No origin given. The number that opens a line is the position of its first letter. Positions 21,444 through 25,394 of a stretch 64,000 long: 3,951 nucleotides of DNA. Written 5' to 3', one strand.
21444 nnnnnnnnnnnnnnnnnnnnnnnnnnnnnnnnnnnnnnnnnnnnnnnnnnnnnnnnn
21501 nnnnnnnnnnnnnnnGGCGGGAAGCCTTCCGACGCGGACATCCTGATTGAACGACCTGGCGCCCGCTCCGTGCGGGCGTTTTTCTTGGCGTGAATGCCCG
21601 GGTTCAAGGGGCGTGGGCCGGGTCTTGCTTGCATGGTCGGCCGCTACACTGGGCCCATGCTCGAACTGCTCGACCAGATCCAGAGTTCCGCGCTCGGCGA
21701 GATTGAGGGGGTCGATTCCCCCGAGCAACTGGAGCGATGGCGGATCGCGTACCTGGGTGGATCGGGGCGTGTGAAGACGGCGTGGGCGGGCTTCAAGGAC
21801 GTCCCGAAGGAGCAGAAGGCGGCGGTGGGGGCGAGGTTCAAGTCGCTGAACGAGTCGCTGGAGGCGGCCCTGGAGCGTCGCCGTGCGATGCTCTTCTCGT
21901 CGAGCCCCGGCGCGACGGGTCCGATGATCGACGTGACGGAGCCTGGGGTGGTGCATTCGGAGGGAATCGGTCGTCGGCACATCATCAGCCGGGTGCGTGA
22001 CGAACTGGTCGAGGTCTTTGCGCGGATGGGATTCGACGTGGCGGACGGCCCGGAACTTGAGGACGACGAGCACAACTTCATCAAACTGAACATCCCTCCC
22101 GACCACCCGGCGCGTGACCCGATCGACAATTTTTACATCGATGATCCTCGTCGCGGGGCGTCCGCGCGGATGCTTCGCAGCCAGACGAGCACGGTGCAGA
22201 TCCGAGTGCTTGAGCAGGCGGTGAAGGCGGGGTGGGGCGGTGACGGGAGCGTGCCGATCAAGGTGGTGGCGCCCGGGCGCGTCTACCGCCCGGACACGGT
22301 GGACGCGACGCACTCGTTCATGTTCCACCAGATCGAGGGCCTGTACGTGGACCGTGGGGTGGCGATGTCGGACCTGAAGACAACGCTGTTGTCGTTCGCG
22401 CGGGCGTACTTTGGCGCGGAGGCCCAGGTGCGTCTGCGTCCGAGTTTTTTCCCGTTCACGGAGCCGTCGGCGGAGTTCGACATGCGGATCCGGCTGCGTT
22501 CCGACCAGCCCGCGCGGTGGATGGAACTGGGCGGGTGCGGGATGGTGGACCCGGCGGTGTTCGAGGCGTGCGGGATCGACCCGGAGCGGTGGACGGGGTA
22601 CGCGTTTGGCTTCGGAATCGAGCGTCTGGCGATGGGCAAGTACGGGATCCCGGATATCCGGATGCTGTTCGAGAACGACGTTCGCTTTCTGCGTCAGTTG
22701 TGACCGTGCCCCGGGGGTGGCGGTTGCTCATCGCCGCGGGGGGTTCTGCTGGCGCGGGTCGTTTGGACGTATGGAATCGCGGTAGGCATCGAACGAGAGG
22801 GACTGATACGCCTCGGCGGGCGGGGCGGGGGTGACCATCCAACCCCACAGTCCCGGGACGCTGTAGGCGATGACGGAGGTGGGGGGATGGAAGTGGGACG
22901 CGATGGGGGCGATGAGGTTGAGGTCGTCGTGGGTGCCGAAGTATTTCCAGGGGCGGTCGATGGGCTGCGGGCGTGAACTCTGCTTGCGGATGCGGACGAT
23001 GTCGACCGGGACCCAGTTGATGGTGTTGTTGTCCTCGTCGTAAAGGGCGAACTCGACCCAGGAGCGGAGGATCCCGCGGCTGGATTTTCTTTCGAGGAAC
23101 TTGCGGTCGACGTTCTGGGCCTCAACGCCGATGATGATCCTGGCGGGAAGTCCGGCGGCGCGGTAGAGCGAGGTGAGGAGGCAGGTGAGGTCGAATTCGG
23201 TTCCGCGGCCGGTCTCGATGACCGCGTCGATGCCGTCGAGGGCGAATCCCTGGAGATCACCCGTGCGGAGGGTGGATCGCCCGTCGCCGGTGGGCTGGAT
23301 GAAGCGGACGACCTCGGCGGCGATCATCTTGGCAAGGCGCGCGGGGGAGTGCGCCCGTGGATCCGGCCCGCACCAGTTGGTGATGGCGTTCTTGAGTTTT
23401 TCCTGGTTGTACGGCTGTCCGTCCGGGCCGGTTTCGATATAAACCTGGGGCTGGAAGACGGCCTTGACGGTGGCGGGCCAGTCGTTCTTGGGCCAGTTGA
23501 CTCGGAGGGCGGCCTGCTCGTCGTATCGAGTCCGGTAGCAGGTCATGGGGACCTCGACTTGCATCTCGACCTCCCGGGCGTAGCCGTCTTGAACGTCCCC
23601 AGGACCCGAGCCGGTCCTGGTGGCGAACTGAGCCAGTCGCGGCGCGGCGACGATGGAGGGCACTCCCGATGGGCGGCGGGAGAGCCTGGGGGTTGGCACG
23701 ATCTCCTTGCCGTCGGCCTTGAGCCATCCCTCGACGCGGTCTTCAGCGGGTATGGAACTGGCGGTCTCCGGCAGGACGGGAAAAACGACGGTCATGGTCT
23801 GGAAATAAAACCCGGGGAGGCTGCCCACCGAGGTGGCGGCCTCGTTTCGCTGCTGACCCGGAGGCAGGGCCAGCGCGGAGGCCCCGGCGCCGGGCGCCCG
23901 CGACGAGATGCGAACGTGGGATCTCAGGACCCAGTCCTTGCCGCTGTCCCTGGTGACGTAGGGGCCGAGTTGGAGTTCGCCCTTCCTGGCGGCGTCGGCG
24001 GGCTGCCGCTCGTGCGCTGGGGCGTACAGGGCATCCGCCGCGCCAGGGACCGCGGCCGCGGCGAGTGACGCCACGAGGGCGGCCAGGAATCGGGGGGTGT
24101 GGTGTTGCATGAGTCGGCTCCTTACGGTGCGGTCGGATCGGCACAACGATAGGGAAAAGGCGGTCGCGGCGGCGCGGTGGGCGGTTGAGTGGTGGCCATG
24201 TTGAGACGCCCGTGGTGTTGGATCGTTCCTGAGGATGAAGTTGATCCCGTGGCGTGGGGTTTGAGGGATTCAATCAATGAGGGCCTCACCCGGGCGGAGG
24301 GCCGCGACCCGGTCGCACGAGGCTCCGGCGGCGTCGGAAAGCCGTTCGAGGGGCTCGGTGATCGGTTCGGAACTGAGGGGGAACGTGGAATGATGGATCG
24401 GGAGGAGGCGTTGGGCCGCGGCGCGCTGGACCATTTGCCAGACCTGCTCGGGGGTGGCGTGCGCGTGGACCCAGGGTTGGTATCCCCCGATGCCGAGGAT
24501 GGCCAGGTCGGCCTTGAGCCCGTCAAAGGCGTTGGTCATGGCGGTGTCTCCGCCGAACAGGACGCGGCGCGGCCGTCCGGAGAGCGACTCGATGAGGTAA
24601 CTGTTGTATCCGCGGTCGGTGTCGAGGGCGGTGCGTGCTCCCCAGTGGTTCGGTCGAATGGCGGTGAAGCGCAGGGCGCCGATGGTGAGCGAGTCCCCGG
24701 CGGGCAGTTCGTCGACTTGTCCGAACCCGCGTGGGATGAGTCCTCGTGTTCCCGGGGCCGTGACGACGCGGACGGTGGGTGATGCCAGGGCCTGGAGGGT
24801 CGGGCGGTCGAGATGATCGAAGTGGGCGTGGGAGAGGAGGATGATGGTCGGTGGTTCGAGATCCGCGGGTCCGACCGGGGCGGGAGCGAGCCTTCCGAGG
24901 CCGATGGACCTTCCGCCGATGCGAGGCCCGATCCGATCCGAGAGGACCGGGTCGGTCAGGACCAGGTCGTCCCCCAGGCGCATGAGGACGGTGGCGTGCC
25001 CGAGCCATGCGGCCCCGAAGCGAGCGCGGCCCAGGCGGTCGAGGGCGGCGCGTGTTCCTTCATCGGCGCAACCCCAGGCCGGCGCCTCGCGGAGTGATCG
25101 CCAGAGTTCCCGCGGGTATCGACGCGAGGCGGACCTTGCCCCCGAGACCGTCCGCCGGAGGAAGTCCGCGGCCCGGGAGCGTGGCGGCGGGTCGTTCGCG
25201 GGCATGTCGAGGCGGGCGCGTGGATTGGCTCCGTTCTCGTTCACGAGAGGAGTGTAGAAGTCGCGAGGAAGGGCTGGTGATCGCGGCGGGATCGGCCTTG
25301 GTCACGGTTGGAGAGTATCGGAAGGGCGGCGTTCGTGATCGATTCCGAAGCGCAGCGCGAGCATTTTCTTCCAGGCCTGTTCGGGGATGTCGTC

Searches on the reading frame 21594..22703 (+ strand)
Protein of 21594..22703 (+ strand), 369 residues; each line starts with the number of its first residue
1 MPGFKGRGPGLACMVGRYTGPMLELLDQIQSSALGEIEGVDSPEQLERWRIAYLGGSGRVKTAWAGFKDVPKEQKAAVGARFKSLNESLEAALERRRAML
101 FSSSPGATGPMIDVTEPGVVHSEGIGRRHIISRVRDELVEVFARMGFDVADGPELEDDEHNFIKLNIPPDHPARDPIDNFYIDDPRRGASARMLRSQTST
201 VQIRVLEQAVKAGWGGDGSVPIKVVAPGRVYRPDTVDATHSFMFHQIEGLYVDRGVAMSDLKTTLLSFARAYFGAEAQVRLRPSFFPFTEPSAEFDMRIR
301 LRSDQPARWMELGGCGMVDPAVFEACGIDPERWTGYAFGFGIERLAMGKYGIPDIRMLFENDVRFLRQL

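Call 49: search_protein_families(library=pfam, proteins=[window:21594-22703:+], max_evalue=0.0001)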
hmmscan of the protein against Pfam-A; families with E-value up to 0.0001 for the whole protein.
window:21594-22703:+ (369 aa): 2 families
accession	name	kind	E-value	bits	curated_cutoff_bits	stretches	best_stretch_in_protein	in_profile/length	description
PF01409.25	tRNA-synt_2d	-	1e-87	294.2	19.8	1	121-368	9-245/246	tRNA synthetases class II core domain (F)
PF02912.23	Phe_tRNA-synt_N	-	2.1e-11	44.1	22.3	1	42-100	2-60/69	Aminoacyl tRNA synthetase class II, N-terminal domain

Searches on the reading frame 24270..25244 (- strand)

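Call 49: search_protein_families(library=pfam, proteins=[window:24270-25244:-], max_evalue=0.0001)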
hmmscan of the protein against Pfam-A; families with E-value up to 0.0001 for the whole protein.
window:24270-25244:- (324 aa): 2 families
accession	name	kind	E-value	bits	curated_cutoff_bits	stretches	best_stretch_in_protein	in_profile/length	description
PF12706.13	Lactamase_B_2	-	6.4e-22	78.6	27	1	95-285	3-200/200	Beta-lactamase superfamily domain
PF13483.12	Lactamase_B_3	-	3.3e-13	50.4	24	1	80-284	4-160/160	Beta-lactamase superfamily domain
